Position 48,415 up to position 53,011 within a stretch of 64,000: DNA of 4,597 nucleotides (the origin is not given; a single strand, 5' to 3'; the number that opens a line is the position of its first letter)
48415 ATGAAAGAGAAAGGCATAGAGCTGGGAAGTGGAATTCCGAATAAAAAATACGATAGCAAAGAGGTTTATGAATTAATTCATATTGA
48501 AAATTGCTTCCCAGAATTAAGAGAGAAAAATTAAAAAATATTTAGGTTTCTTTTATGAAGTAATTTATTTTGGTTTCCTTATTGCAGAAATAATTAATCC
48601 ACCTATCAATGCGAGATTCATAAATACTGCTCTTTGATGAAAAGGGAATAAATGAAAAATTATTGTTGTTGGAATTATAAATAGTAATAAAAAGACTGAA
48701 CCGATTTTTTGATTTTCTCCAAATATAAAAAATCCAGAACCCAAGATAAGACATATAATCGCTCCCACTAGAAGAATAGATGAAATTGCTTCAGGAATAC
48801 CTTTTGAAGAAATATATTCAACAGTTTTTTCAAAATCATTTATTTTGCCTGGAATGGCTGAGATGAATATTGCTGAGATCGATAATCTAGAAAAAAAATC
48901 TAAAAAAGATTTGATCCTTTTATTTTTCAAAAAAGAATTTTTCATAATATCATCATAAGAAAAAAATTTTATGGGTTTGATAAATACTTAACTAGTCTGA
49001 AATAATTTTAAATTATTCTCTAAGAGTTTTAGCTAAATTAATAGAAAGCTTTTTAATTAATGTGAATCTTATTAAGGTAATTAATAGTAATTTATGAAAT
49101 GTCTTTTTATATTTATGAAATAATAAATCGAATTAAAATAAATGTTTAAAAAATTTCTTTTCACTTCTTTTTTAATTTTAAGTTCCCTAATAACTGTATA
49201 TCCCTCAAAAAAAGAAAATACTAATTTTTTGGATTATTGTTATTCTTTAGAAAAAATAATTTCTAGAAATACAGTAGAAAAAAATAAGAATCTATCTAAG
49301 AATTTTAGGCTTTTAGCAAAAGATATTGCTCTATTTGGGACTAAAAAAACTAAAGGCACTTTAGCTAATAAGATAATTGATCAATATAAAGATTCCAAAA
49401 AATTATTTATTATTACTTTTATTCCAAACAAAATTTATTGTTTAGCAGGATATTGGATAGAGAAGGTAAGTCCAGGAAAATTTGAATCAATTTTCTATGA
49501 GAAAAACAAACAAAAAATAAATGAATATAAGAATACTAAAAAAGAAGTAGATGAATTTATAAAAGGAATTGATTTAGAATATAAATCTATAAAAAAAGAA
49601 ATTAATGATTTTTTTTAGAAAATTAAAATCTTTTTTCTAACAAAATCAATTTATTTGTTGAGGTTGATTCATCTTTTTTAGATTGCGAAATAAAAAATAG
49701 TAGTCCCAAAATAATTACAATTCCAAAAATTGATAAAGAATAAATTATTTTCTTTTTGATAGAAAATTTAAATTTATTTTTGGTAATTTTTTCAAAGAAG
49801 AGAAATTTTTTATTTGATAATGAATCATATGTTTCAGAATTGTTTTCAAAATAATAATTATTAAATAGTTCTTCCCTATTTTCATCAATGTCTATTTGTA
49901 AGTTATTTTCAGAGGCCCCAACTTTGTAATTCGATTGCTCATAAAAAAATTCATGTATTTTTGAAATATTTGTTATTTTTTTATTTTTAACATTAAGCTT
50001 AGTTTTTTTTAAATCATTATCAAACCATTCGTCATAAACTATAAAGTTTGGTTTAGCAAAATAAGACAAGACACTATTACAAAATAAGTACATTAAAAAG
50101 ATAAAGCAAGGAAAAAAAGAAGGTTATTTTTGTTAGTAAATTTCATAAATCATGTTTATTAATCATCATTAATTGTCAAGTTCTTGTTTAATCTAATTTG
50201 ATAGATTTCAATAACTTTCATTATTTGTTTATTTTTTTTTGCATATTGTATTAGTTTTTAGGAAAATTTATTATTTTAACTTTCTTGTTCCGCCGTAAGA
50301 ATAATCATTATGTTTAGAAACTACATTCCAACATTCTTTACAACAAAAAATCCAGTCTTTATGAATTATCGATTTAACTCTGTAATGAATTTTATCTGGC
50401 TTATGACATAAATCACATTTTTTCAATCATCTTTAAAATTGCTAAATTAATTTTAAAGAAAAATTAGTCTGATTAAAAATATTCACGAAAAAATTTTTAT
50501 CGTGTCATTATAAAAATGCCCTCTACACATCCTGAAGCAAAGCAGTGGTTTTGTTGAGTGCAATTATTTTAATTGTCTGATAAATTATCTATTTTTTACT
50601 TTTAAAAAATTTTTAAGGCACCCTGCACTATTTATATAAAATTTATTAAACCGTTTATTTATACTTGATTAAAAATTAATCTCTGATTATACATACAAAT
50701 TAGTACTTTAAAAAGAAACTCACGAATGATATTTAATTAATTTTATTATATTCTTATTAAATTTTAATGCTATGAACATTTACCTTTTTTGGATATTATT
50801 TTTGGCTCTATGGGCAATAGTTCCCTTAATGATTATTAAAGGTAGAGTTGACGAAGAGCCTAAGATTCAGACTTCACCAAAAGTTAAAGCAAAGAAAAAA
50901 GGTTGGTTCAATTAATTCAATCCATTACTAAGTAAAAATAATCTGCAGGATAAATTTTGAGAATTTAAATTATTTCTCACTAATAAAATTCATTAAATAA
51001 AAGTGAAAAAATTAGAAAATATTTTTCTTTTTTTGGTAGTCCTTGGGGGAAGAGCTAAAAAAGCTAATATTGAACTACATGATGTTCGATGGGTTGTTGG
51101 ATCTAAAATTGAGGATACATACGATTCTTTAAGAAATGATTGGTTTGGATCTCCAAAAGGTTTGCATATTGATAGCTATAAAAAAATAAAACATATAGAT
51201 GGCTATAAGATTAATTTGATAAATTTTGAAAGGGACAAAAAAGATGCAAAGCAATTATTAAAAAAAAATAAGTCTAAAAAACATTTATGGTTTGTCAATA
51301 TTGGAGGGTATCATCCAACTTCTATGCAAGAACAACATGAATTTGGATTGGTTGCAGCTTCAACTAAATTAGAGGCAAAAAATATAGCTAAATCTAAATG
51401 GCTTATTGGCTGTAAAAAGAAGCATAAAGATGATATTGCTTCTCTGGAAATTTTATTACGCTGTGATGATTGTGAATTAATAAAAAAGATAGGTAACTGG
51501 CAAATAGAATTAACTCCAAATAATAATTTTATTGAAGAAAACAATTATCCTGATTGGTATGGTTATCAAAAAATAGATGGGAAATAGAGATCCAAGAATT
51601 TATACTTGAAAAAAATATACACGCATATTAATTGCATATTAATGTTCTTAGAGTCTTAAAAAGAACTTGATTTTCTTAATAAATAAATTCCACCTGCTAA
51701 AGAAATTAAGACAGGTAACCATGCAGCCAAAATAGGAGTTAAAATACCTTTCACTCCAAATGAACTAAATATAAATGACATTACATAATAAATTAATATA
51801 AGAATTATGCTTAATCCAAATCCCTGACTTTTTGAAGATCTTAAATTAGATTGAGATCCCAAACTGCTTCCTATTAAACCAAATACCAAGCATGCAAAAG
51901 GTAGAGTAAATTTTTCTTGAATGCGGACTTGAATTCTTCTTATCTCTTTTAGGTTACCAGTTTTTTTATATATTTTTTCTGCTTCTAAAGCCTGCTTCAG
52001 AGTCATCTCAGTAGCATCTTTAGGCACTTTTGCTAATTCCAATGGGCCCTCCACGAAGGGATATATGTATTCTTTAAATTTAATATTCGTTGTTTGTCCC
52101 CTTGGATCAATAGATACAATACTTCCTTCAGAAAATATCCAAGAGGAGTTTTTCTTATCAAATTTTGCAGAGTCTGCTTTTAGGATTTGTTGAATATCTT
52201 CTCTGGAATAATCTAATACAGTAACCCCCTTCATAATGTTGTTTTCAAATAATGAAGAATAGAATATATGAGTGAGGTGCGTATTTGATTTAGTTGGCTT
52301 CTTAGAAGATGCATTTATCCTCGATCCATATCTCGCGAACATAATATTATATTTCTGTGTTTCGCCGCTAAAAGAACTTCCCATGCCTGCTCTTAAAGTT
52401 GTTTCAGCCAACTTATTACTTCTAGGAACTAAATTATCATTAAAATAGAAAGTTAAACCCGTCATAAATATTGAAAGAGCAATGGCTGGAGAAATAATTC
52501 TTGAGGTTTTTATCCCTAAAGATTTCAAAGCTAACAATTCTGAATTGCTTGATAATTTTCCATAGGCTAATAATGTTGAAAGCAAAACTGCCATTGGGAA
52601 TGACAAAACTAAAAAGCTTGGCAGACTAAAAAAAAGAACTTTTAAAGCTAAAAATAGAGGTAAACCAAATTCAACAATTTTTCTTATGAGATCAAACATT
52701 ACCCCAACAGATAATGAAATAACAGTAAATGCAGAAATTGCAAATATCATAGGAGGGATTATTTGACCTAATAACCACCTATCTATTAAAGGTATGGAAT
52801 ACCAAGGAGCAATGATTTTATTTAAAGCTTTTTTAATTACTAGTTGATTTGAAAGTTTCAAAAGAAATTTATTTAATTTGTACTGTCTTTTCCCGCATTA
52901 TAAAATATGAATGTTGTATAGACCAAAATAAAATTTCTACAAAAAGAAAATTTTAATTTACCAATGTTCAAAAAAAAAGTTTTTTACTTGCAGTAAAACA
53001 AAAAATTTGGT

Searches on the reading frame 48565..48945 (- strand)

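Call 28: search_protein_families(library=pfam, proteins=[window:48565-48945:-])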
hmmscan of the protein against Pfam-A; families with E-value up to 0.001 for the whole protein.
window:48565-48945:- (126 aa): 3 families
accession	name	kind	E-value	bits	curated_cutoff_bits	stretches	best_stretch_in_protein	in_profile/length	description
PF07681.17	DoxX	-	8.4e-12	46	23.6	1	17-98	3-84/85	DoxX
PF02077.20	SURF4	-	1.9e-07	31.4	27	1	9-120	16-127/267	SURF4 family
PF07291.16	MauE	-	0.00042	21.1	27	1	15-94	4-84/128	Methylamine utilisation protein MauE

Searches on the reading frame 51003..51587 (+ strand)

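Call 28: search_protein_families(library=pfam, proteins=[window:51003-51587:+])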
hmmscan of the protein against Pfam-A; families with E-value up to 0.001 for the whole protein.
window:51003-51587:+ (194 aa): 1 family
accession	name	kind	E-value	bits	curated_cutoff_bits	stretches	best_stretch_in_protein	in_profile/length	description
PF07566.17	DUF1543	-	8.8e-37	125.2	22.9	2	21-72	1-52/52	Domain of Unknown Function (DUF1543)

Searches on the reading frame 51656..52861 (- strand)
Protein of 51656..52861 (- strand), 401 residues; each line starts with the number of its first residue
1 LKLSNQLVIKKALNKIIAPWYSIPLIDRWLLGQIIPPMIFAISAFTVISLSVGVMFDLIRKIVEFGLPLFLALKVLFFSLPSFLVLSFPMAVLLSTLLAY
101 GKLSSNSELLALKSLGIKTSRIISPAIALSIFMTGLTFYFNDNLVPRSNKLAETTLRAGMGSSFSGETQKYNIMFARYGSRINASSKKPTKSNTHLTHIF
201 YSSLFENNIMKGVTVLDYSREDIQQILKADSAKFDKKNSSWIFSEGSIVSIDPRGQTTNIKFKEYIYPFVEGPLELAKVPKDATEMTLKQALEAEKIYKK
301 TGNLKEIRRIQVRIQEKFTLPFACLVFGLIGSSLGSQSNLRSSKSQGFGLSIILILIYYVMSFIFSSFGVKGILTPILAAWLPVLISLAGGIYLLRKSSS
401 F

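Call 28: search_protein_families(library=pfam, proteins=[window:51656-52861:-])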
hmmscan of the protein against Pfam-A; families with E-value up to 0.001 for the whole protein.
window:51656-52861:- (401 aa): 1 family
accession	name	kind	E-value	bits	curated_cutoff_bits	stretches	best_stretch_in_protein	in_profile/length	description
PF03739.19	LptF_LptG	-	7.8e-72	242.7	27.9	1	29-397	2-353/353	Lipopolysaccharide export system permease LptF/LptG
